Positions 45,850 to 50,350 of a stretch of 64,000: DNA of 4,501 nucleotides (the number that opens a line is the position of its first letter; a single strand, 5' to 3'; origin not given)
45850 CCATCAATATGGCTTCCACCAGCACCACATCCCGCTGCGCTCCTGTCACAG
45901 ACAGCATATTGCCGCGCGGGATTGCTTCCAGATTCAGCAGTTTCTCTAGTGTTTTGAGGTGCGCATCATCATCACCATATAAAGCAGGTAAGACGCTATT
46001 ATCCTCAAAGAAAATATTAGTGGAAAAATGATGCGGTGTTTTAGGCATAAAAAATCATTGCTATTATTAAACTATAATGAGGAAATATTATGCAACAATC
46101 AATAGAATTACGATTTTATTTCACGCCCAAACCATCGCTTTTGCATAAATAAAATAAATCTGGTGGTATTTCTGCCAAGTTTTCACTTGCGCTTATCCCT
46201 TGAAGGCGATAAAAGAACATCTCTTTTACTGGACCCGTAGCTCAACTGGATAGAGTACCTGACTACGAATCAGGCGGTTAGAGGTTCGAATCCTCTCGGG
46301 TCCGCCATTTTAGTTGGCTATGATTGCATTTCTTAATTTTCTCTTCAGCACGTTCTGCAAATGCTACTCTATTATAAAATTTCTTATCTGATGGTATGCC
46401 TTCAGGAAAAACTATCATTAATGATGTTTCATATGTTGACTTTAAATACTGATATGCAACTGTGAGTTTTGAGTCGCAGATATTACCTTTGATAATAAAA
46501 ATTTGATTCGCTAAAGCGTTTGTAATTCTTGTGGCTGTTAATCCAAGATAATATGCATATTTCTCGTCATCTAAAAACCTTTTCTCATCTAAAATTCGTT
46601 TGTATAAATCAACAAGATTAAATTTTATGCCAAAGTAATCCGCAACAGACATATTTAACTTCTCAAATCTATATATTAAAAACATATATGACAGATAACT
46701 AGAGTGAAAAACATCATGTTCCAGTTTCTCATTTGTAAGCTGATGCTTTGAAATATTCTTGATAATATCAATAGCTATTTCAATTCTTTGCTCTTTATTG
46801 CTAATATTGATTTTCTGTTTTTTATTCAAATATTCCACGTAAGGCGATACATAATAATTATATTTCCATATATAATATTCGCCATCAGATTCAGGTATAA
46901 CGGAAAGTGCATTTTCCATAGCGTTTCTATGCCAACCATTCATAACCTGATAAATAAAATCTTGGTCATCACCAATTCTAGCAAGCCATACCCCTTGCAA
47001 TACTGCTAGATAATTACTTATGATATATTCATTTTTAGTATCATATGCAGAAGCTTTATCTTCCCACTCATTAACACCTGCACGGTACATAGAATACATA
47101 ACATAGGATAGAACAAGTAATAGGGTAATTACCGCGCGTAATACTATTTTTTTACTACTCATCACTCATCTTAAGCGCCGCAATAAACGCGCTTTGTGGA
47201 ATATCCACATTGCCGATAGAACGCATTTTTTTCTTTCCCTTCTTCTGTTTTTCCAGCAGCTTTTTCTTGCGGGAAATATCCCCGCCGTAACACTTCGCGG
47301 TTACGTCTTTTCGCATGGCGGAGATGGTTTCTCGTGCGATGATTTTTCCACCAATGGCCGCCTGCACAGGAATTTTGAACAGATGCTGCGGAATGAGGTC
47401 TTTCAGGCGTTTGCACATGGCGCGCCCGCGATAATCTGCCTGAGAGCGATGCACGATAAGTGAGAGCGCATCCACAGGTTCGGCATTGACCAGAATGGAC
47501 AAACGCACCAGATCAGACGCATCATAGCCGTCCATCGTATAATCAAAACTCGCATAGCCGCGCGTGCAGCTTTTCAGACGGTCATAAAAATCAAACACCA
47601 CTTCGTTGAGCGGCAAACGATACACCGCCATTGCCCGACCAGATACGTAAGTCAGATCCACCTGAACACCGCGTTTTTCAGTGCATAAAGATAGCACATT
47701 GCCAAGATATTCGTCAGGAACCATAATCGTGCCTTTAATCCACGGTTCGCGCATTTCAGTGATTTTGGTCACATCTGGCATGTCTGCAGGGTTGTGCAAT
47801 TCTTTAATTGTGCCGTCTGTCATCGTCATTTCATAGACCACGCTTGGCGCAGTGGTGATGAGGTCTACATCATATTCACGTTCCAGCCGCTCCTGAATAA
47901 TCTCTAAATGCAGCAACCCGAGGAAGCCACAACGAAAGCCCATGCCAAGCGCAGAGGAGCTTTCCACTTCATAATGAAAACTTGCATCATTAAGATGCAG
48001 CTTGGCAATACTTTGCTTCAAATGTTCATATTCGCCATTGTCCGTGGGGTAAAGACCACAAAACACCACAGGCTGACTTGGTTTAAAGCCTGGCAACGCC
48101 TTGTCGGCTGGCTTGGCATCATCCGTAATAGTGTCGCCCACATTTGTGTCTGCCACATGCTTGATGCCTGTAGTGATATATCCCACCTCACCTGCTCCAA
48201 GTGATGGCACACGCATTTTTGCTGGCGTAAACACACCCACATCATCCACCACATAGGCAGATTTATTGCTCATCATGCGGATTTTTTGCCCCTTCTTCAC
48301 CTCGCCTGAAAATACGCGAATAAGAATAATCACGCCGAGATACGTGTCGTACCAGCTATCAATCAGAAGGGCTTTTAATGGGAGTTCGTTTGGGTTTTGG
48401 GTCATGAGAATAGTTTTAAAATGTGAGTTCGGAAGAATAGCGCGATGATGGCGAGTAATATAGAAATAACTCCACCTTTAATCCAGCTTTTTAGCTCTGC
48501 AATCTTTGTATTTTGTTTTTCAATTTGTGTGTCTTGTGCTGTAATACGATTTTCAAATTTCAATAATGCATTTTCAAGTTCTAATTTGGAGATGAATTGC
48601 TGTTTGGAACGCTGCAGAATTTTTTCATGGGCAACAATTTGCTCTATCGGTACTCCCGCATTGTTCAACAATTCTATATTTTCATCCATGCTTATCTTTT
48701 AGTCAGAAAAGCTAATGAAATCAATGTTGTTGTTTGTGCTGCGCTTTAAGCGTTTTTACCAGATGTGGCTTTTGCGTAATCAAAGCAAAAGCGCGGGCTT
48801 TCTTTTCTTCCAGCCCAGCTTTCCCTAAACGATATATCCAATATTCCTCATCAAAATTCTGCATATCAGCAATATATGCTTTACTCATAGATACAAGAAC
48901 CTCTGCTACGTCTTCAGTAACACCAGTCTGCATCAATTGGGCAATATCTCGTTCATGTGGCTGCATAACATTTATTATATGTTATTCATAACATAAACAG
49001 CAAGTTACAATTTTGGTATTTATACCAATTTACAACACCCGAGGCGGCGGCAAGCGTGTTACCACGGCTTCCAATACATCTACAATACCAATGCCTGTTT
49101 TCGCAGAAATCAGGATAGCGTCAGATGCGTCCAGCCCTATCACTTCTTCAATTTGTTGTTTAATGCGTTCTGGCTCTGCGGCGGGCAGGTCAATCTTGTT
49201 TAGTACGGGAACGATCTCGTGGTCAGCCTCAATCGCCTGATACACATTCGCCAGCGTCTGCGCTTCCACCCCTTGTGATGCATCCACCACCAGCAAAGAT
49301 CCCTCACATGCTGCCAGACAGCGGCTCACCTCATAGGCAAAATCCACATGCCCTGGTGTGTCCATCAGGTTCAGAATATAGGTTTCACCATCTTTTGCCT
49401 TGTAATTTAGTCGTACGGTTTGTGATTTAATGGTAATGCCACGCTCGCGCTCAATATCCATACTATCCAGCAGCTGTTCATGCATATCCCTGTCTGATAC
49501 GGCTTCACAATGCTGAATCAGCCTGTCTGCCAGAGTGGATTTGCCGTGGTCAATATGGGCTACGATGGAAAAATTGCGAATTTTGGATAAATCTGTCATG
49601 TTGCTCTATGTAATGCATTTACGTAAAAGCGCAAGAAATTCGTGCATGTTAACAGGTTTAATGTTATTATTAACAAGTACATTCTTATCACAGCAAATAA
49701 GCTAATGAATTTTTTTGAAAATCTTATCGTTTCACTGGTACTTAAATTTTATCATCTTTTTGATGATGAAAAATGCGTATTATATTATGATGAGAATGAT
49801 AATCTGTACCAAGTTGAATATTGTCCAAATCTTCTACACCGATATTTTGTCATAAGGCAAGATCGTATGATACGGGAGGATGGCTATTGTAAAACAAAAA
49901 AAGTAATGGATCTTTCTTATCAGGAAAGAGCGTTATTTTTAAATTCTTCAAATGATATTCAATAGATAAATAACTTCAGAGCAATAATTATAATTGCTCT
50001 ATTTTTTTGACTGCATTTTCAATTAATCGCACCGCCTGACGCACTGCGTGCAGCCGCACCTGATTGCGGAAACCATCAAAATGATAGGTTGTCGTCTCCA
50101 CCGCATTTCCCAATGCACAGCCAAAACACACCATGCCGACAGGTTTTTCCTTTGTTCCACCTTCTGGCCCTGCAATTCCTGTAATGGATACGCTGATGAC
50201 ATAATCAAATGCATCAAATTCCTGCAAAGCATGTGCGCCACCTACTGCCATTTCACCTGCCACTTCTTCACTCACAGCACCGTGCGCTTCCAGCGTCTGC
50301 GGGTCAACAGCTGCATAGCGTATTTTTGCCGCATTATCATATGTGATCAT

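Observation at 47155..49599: lepA (EF4) split exactly at the G-domain/domain II junction, with both halves intact and the 3' half translationally coupled to the inserted cassette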

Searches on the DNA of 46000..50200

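Call 4: search_rna_families(source=window, start=46000, end=50200, threshold=evalue, max_evalue=10)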
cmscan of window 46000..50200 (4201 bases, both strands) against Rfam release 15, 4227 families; matches with E-value up to 10: 8.
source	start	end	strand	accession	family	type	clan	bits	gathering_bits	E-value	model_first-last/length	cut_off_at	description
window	46231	46304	+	RF00005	tRNA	Gene; tRNA;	CL00001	67.5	29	1e-13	1-71/71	no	tRNA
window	46272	46432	-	RF02194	HPnc0260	Gene; antisense;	-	36.1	59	0.23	1-156/156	no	Bacterial antisense RNA HPnc0260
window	46231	46305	-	RF04354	Plastid-ycf2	Cis-reg;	-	26.4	65.7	0.023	1-75/75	no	Plastid-ycf2 5UTR RNA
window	46032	46093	+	RF01283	snoU30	Gene; snRNA; snoRNA; CD-box;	CL00052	19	45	6.8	1-86/86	no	Small nucleolar RNA U30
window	46057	46185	+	RF02653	StyR-143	Gene; sRNA;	-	17.9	176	2.2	1-144/144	no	Salmonella enterica Typhi npcRNA 143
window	46506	46593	-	RF01185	snR75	Gene; snRNA; snoRNA; CD-box;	CL00045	15.7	40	6.2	1-88/88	no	Small nucleolar RNA snR75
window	47271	47290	-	RF02975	DUF3800-XI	Gene; sRNA;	-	14.2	37.8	9.8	1-48/48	no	DUF3800-XI RNA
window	49815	49938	+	RF02111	IS009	Gene;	-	13.2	117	7.7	1-199/199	no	IS009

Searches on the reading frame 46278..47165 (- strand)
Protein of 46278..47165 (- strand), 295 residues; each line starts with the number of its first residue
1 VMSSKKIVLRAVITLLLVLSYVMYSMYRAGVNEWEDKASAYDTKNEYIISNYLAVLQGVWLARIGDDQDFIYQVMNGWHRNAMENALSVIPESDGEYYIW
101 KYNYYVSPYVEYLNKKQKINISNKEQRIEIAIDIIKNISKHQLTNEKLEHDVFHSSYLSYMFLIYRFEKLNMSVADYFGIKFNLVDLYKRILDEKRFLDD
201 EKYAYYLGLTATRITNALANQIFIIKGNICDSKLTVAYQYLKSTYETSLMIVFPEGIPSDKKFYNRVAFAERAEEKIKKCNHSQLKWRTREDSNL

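Call 5: search_protein_families(library=pfam, proteins=[window:46278-47165:-], max_evalue=1)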
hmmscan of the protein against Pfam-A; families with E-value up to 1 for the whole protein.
window:46278-47165:- (295 aa): 0 families

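Call 41: search_protein_families(library=phrogs, proteins=[window:46278-47165:-], max_evalue=0.1)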
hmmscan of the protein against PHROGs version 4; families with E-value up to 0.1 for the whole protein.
window:46278-47165:- (295 aa): 0 families

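Call 42: search_protein_families(library=padloc, proteins=[window:46278-47165:-], max_evalue=0.1)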
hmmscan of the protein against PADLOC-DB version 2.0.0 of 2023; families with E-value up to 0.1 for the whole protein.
window:46278-47165:- (295 aa): 0 families
